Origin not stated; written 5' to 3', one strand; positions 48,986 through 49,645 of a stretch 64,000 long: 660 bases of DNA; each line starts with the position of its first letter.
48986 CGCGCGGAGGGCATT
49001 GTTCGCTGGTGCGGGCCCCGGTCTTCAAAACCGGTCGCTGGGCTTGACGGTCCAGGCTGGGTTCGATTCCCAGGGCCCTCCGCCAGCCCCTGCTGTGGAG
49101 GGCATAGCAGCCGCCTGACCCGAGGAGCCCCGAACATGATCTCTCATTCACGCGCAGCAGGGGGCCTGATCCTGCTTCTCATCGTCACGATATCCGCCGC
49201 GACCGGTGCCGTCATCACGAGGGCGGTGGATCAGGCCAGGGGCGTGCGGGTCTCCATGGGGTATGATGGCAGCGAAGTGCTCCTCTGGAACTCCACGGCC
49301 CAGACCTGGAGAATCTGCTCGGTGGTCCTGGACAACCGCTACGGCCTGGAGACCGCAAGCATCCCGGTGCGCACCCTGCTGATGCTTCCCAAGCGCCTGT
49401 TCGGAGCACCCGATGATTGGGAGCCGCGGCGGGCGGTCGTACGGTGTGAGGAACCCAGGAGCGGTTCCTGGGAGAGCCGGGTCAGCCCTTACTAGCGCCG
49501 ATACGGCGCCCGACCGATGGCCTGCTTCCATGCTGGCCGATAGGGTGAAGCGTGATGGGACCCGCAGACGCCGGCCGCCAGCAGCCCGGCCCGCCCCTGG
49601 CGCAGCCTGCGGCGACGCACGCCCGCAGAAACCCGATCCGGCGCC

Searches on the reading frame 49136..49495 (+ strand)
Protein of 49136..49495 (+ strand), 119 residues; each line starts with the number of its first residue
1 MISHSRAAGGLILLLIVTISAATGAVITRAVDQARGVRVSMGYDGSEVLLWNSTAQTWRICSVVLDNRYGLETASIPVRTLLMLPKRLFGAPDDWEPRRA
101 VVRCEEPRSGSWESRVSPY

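Call 77: search_protein_families(library=pfam, proteins=[window:49136-49495:+], max_evalue=0.00001)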
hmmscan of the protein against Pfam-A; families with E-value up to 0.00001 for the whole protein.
window:49136-49495:+ (119 aa): 0 families

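Call 80: find_encoding_contigs(protein=window:49136-49495:+, flank=4000, max_places=6)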
Protein window:49136-49495:+ (119 aa): 2 contigs read that carry it; 1 place shown.
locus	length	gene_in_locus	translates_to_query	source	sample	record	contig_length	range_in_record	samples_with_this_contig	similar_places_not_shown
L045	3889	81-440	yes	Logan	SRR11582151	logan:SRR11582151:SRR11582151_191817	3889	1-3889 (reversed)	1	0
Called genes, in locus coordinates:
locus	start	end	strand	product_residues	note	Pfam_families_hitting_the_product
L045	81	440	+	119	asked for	-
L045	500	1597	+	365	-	PF07730:HisKA_3, PF13581:HATPase_c_2 (weak), PF02518:HATPase_c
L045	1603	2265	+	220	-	PF00072:Response_reg, PF08281:Sigma70_r4_2, PF00196:GerE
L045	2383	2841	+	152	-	-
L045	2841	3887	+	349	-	?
